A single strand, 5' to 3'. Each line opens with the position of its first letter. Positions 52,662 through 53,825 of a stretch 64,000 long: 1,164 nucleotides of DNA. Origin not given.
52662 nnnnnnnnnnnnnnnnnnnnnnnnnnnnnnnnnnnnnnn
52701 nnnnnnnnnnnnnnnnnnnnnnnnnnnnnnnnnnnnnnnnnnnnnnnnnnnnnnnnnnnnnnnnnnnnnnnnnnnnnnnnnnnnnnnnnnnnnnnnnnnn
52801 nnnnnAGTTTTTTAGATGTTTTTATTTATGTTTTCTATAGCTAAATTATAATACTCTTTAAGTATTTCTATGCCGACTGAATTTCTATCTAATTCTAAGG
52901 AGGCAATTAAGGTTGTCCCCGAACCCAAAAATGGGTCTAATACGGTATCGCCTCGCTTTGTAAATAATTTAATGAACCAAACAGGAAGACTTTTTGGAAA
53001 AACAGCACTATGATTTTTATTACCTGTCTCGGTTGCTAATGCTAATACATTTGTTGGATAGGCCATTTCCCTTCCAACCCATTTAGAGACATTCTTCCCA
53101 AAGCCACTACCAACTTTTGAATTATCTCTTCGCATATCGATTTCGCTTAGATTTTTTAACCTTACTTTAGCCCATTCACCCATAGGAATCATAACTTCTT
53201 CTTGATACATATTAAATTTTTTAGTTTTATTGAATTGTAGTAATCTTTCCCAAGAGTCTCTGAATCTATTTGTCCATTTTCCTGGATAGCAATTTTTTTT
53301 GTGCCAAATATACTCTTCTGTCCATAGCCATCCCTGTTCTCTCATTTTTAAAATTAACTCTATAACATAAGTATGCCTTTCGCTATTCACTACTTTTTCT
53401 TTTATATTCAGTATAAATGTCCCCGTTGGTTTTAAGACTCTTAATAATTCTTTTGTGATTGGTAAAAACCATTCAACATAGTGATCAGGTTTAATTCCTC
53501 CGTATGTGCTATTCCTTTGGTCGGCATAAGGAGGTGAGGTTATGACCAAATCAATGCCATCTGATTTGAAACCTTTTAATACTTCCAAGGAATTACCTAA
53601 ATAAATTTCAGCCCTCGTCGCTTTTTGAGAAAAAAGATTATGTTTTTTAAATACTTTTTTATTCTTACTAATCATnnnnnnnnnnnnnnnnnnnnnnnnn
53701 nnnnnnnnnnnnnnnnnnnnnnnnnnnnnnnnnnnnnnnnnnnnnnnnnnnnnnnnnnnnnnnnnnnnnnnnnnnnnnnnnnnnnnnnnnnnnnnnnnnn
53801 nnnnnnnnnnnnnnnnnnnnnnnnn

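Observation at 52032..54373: R-M operon led by a small His/Cys-dyad (caspase/CHAT-like) protein instead of a controller protein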

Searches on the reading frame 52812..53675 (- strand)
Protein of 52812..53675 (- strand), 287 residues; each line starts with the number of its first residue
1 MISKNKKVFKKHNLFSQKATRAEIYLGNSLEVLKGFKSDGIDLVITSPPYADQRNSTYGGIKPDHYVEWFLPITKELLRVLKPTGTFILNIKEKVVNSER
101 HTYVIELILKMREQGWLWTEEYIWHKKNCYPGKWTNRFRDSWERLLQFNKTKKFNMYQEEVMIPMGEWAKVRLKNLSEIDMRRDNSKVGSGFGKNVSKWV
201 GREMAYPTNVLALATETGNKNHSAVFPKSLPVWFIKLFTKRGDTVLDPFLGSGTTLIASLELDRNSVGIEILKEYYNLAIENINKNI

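Call 4: search_protein_families(library=pfam, proteins=[window:52812-53675:-], max_evalue=1)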
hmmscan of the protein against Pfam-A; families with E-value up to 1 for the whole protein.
window:52812-53675:- (287 aa): 7 families
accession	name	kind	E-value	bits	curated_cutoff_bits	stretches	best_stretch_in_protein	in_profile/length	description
PF01555.25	N6_N4_Mtase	-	2.1e-44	152.5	26.7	1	41-280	1-220/221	DNA methylase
PF13847.12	Methyltransf_31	-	0.012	15.8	27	1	11-90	45-110/145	Methyltransferase domain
PF01170.24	UPF0020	-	0.018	15.2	22.3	1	240-258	27-45/197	RMKL-like, methyltransferase domain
PF07669.17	Eco57I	-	0.03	14.8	25.3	1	7-57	51-91/171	Eco57I restriction-modification methylase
PF02384.22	N6_Mtase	-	0.044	13.6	20.4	0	20-55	105-141/311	N-6 DNA Methylase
PF18650.6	IMPa_N_2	-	0.048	13.4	25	1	186-235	36-84/200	Immunomodulating metalloprotease N-terminal domain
PF20922.3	Anamorsin_N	-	0.24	11.5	27.1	1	62-100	60-96/163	Anamorsin, N-terminal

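Call 5: search_protein_families(library=padloc, proteins=[window:52812-53675:-], max_evalue=1)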
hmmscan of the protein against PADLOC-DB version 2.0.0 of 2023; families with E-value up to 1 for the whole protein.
window:52812-53675:- (287 aa): 68 families (the best 25 are shown)
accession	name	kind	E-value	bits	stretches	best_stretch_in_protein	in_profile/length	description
PDLC03387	MTase_II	-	4.4e-46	155.3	2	92-284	120-276/289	Type II methyltransferase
PDLC03353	MTase_II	-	1.6e-42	143.8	1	19-284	7-251/260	Type II methyltransferase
PDLC03371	MTase_II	-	1.9e-37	127.2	1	18-285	7-254/260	Type II methyltransferase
PDLC03350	MTase_II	-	3.4e-32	110.1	1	23-285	58-297/312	Type II methyltransferase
PDLC03323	MTase_II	-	4.5e-31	106.2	1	18-277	11-288/330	Type II methyltransferase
PDLC03299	MTase_II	-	1.8e-28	97.9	1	21-283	14-257/296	Type II methyltransferase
PDLC03252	MTase_II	-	1.4e-24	85.1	3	201-282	271-352/365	Type II methyltransferase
PDLC03260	MTase_II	-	2e-24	84.2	2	217-284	241-308/349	Type II methyltransferase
PDLC03336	MTase_II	-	2.9e-21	74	3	172-276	301-403/421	Type II methyltransferase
PDLC03363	MTase_II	-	6.1e-20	69.8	2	219-282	54-117/294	Type II methyltransferase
PDLC03246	MTase_II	-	7.2e-20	69.4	1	4-282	95-365/376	Type II methyltransferase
PDLC03295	MTase_II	-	1.1e-19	69.1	1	23-286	5-269/292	Type II methyltransferase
PDLC03216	MTase_II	-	1.1e-19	68.6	3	213-285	185-257/364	Type II methyltransferase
PDLC03283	MTase_II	-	1.2e-19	68.7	2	216-284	204-272/352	Type II methyltransferase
PDLC03228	MTase_II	-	6e-19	66.8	2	216-279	138-201/227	Type II methyltransferase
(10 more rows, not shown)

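Call 6: search_protein_families(library=ncbifam, proteins=[window:52812-53675:-], max_evalue=1)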
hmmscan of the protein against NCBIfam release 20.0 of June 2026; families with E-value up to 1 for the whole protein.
window:52812-53675:- (287 aa): 7 families
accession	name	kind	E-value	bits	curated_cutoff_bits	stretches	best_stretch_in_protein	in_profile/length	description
NF010253.0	PRK13699.1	subfamily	1.8e-18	67.1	244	2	215-281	137-203/226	DNA methyltransferase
NF008572.0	PRK11524.1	equivalog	2.3e-17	63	292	1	19-284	12-257/294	adenine-specific DNA-methyltransferase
NF050803.1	DnaMtaseCcrMCaul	equivalog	7.5e-17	61.3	830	1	213-285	177-249/350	adenine-specific DNA-methyltransferase CcrM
TIGR01177.1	TIGR01177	hypoth_equivalog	0.001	18.5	316.55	1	240-259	181-200/330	TIGR01177 family methyltransferase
NF040721.1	Trm14_Arch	equivalog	0.015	14.5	280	1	222-266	171-216/370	tRNA (guanine(6)-N2)-methyltransferase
NF040850.1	Trm14_Thcoccales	equivalog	0.036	13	480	1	221-269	197-244/365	tRNA (guanine(6)-N2)-methyltransferase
TIGR03534.1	RF_mod_PrmC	equivalog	0.19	11.2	199.1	1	11-55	129-171/253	peptide chain release factor N(5)-glutamine methyltransferase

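Call 69: find_homologous_proteins(query=window:52812-53675:-, max_evalue=1e-40)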
Query window:52812-53675:- (287 aa): 8000 proteins with E <= 1e-40 among 8000 candidates; the best 120 are listed.
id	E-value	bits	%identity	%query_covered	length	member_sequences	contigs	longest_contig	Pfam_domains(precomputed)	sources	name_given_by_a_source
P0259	4.4e-191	651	100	100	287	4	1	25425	PF01555.25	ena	-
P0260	8.7e-177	604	100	92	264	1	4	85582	PF01555.25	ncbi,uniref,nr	ncbi:MAG: DNA methylase [Candidatus Portnoybacteria bacterium RIFCSPLOWO2_01_FULL_43_11]|uniref:Meth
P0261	3.2e-166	570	87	99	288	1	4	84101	PF01555.25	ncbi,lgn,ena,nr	ncbi:site-specific DNA-methyltransferase [Patescibacteria group bacterium]|nr:site-specific DNA-meth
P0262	9.9e-166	568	86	99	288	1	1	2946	PF01555.25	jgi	-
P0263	1.8e-163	561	84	99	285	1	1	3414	PF01555.25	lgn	-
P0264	5.0e-149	513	77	98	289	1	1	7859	PF01555.25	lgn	-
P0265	3.7e-148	510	78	98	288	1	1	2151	PF01555.25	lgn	-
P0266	4.7e-148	510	76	99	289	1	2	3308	PF01555.25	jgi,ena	-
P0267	6.2e-148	510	78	97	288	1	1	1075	PF01555.25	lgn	-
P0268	9.4e-148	509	76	98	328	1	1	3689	PF01555.25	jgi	jgi:DNA modification methylase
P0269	1.4e-147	508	74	100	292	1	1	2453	PF01555.25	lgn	-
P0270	1.5e-147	508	77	97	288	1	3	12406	PF01555.25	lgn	-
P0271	2.1e-147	508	76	98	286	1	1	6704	PF01555.25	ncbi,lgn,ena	-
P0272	3.2e-147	507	77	97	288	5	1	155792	PF01555.25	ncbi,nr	ncbi:MAG: site-specific DNA-methyltransferase [Candidatus Pacebacteria bacterium]|nr:site-specific D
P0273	5.6e-147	507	74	98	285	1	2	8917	PF01170.25,PF01555.25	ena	-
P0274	5.7e-147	507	74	98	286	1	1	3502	PF01170.25,PF01555.25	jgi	-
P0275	1.2e-146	505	76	98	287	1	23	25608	PF01555.25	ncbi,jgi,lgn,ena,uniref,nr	ncbi:MAG TPA: site-specific DNA-methyltransferase [Candidatus Nanoarchaeia archaeon]|uniref:Methyltr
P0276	2.4e-146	504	74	99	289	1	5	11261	PF01555.25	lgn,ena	-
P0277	2.5e-146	504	76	98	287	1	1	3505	PF01555.25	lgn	-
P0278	2.6e-146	504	75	97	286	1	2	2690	PF01555.25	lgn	-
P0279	3.1e-146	504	75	97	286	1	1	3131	PF01555.25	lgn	-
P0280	4.4e-146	504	76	98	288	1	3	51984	PF01555.25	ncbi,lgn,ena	-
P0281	4.5e-146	504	76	97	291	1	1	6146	PF01555.25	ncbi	-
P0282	5.1e-146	503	75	98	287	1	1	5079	PF01555.25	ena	-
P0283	6.5e-146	503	75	97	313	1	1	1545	PF01555.25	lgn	-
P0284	7.0e-146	503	75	98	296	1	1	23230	PF01555.25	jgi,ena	-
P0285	7.0e-146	503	74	98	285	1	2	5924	PF01170.25,PF01555.25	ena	-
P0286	7.1e-146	503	75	97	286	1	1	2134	PF01170.25,PF01555.25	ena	-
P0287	7.9e-146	503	74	98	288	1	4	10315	PF01555.25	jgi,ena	-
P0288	8.8e-146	503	74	98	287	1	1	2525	PF01170.25,PF01555.25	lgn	-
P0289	1.0e-145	502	75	97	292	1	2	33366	PF01170.25,PF01555.25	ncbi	-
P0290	1.1e-145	502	74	99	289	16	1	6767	PF01555.25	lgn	-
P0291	1.3e-145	502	75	99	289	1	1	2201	PF01555.25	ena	-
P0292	1.3e-145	502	77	96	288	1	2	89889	PF01555.25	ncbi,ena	-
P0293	1.4e-145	502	76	98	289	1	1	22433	PF01555.25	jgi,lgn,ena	-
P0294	1.5e-145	502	74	99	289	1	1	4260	PF01555.25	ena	-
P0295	1.8e-145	502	74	98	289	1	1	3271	PF01170.25,PF01555.25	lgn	-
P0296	2.0e-145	501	74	98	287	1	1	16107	PF01170.25,PF01555.25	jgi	jgi:site-specific DNA-methyltransferase (adenine-specific)/site-specific DNA-methyltransferase (cyto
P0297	3.0e-145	501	76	98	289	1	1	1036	PF01555.25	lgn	-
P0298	3.9e-145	500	75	98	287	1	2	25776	PF01170.25,PF01555.25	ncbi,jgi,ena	-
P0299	4.4e-145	500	76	98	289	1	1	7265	PF01555.25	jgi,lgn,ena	-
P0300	5.7e-145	500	76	97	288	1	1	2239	PF01555.25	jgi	jgi:DNA modification methylase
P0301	5.9e-145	500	74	98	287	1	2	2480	PF01555.25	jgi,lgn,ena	-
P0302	5.9e-145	500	75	98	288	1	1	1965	PF01555.25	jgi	jgi:site-specific DNA-methyltransferase (adenine-specific)/site-specific DNA-methyltransferase (cyto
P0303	6.6e-145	500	74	99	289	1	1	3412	PF01555.25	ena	-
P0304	7.2e-145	500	74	97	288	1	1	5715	PF01555.25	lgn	-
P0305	7.4e-145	500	74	99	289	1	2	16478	PF01555.25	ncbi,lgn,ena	-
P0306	7.6e-145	500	73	98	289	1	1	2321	PF01555.25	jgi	jgi:site-specific DNA-methyltransferase (adenine-specific)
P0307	8.0e-145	499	75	98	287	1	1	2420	PF01555.25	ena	-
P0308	8.1e-145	499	74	99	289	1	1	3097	PF01555.25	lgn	-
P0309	8.7e-145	499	75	99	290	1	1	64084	PF01555.25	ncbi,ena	-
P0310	8.8e-145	499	74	99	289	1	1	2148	PF01170.25,PF01555.25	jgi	jgi:site-specific DNA-methyltransferase (adenine-specific)/site-specific DNA-methyltransferase (cyto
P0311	9.1e-145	499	73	98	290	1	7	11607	PF01555.25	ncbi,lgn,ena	-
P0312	9.7e-145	499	77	97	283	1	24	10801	PF01555.25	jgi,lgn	jgi:DNA modification methylase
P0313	9.9e-145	499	76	97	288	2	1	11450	PF01555.25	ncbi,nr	ncbi:MAG: site-specific DNA-methyltransferase [bacterium]|nr:site-specific DNA-methyltransferase [ba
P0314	1.1e-144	499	73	98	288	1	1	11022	PF01555.25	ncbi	ncbi:MAG: site-specific DNA-methyltransferase [Patescibacteria group bacterium]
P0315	1.1e-144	499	75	97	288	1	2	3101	PF01555.25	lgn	-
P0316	1.3e-144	499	74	98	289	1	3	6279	PF01555.25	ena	-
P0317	1.3e-144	499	74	99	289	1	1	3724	PF01555.25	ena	-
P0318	1.5e-144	499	74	99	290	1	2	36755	PF01170.25,PF01555.25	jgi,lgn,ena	jgi:site-specific DNA-methyltransferase (adenine-specific)/site-specific DNA-methyltransferase (cyto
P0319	1.7e-144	498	76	98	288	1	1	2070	PF01555.25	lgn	-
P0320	1.7e-144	498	73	97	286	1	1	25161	PF01555.25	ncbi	-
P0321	1.7e-144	498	77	96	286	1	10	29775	PF01555.25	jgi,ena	-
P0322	1.9e-144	498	74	99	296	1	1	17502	PF01555.25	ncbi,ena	-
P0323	2.2e-144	498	76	95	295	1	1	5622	PF01555.25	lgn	-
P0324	2.3e-144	498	75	97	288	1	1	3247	PF01555.25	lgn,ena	-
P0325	2.7e-144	498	73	98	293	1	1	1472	PF01555.25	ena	-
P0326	3.0e-144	498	75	97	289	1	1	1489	PF01555.25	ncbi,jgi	-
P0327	3.1e-144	498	74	99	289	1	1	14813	PF01555.25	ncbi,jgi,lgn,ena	-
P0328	3.3e-144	497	74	98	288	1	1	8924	PF01555.25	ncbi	-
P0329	3.5e-144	497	75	97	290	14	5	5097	PF01170.25,PF01555.25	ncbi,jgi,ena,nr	ncbi:MAG: site-specific DNA-methyltransferase [Parcubacteria group bacterium CG10_big_fil_rev_8_21_1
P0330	3.7e-144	497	74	97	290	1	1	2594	PF01170.25,PF01555.25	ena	-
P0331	3.9e-144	497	75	98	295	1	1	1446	PF01555.25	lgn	-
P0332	3.9e-144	497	75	98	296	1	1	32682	PF01170.25,PF01555.25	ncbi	-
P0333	4.0e-144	497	75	98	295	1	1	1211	PF01555.25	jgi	jgi:site-specific DNA-methyltransferase (adenine-specific)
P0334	4.1e-144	497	75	97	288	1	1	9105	PF01555.25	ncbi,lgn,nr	ncbi:MAG: site-specific DNA-methyltransferase [bacterium]|nr:site-specific DNA-methyltransferase [ba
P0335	4.2e-144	497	73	99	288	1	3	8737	PF01170.25,PF01555.25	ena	-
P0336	4.3e-144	497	76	97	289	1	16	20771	PF01555.25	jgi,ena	-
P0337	4.3e-144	497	76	98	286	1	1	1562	PF01555.25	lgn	-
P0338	4.3e-144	497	75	99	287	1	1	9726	PF01555.25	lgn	-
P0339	4.3e-144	497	75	98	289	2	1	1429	PF01555.25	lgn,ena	-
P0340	4.4e-144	497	76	98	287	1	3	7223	PF01555.25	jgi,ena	-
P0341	4.6e-144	497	73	98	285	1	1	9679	PF13847.13,PF09445.17,PF01555.25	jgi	-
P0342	5.3e-144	497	76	97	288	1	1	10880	PF09445.17,PF01555.25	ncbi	-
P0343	5.6e-144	497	73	97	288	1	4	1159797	PF01555.25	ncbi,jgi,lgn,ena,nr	ncbi:MAG: site-specific DNA-methyltransferase [Candidatus Nealsonbacteria bacterium DGGOD1a]|nr:MAG:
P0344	6.0e-144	497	74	97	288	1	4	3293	PF01555.25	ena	-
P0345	6.5e-144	496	75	97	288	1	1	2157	PF01170.25,PF01555.25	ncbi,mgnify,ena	mgnify:FL=1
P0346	7.2e-144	496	76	96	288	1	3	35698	PF01555.25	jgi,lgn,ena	-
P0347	9.2e-144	496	75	98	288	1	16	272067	PF01170.25,PF01555.25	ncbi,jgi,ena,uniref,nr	ncbi:MAG: DNA methylase [Candidatus Staskawiczbacteria bacterium RIFCSPLOWO2_01_FULL_40_39]|uniref:M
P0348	9.9e-144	496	73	99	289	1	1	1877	PF01170.25,PF01555.25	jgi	-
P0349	1.1e-143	496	75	98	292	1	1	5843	PF01555.25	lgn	-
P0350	1.1e-143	496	75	98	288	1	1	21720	PF01170.25,PF01555.25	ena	-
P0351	1.2e-143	496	75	97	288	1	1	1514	PF01555.25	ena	-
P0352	1.2e-143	496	74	98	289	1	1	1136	PF01555.25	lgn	-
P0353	1.4e-143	495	74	97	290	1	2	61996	PF01555.25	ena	-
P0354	1.5e-143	495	75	97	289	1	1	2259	PF01555.25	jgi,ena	-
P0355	1.6e-143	495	77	96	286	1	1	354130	PF01555.25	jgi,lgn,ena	-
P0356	1.6e-143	495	74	98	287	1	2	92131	PF01555.25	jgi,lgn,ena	-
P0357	1.7e-143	495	74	98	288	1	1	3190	PF01555.25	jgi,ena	-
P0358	1.7e-143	495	73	98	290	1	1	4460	PF01555.25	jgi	jgi:site-specific DNA-methyltransferase (adenine-specific)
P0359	1.8e-143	495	75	98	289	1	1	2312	PF01555.25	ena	-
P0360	1.9e-143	495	73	98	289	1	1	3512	PF01170.25,PF01555.25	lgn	-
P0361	1.9e-143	495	74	97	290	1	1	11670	PF01170.25,PF01555.25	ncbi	-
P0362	2.0e-143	495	75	96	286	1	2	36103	PF01555.25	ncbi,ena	-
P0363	2.0e-143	495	74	98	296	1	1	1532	PF01555.25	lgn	-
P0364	2.3e-143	495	75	96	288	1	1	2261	PF09445.17,PF01555.25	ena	-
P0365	2.3e-143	495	73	98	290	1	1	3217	PF01555.25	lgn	-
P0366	2.7e-143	494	74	97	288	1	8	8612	PF01170.25,PF01555.25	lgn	-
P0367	2.8e-143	494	74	97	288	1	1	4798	PF01555.25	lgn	-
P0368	2.9e-143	494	75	96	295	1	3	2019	PF01555.25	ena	-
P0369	3.0e-143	494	73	97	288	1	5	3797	PF13847.13,PF01170.25,PF01555.25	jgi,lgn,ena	-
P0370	3.0e-143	494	75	96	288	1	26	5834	PF01555.25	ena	-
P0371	3.1e-143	494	73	98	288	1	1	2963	PF01555.25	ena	-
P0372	3.3e-143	494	75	98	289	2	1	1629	PF01555.25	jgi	-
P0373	3.5e-143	494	74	99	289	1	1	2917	PF01555.25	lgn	-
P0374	3.9e-143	494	75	98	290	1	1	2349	PF01555.25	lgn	-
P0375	4.1e-143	494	73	97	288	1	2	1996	PF01170.25,PF01555.25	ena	-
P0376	4.3e-143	494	74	97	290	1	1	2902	PF01555.25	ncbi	-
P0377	4.7e-143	494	76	94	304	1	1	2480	PF01555.25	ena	-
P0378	5.0e-143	494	74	97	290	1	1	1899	PF01170.25,PF01555.25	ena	-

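Call 71: find_encoding_contigs(protein=P0261, flank=4000, max_places=3)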
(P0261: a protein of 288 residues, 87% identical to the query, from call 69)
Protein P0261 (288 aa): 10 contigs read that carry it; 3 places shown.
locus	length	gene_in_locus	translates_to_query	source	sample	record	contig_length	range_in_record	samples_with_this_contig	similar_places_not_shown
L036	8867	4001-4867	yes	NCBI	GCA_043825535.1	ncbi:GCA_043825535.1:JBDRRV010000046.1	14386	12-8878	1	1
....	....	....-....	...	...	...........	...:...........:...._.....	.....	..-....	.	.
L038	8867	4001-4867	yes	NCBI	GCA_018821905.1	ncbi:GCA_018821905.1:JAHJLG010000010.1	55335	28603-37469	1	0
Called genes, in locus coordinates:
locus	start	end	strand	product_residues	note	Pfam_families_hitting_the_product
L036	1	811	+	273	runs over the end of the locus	PF02729:OTCace_N, PF00185:OTCace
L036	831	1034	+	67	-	PF01809:YidD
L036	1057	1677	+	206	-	PF07690:MFS_1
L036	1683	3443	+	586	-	PF14716:HHH_8, PF14520:HHH_5 (faint), PF14791:DNA_pol_B_thumb, PF02811:PHP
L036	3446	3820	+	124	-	PF04892:VanZ-LLP1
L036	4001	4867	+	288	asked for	PF01555:N6_N4_Mtase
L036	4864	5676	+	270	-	PF14511:RE_EcoO109I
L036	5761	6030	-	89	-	PF00565:SNase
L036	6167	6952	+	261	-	PF01381:HTH_3, PF12844:HTH_19, PF13274:SocA_Panacea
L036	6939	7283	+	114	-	-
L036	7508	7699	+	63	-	-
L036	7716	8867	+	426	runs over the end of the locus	PF01555:N6_N4_Mtase, PF01170:UPF0020 (faint), PF08241:Methyltransf_11 (faint), PF01555:N6_N4_Mtase (weak)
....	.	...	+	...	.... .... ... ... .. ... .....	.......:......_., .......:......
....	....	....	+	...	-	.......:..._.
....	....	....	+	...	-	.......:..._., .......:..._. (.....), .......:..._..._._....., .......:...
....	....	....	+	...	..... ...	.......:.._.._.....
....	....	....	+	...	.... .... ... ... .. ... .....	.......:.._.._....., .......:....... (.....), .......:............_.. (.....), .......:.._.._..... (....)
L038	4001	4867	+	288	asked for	PF01555:N6_N4_Mtase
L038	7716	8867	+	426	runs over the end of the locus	PF01555:N6_N4_Mtase, PF01170:UPF0020 (faint), PF08241:Methyltransf_11 (faint), PF01555:N6_N4_Mtase (weak)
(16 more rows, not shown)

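Call 72: find_encoding_contigs(protein=P0275, flank=3500, max_places=5)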
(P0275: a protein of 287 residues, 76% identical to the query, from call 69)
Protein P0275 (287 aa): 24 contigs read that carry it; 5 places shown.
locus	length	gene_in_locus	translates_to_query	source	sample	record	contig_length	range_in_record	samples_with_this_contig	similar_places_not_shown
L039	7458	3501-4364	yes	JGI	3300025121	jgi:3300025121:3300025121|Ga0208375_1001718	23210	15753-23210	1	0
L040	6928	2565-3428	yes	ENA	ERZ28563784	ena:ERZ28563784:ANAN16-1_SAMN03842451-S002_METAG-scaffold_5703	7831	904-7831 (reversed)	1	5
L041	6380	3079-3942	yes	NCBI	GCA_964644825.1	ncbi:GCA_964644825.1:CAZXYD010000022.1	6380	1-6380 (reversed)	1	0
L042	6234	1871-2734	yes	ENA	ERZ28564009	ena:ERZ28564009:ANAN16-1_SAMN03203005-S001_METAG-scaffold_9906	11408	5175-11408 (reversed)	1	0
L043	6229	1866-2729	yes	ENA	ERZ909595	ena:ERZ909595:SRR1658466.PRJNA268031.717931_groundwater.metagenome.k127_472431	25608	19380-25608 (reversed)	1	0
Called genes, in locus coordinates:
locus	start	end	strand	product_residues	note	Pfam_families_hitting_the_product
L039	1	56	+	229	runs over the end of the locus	PF09851:SHOCT (weak)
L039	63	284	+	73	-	PF09834:DUF2061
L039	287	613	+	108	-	PF02635:DsrE (weak)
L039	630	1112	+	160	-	-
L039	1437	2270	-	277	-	PF18928:DUF5677 (weak)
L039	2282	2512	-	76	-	-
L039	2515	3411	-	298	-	PF14338:Mrr_N, PF22722:NA-iREase1 (weak), PF04471:Mrr_cat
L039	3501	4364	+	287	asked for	PF01555:N6_N4_Mtase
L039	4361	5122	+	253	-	PF14511:RE_EcoO109I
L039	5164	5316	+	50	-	-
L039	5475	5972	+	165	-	-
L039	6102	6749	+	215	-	-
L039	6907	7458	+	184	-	?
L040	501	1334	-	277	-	PF18928:DUF5677 (weak)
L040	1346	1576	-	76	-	-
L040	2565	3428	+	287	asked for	PF01555:N6_N4_Mtase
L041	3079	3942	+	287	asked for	PF01555:N6_N4_Mtase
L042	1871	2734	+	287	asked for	PF01555:N6_N4_Mtase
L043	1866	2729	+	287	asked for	PF01555:N6_N4_Mtase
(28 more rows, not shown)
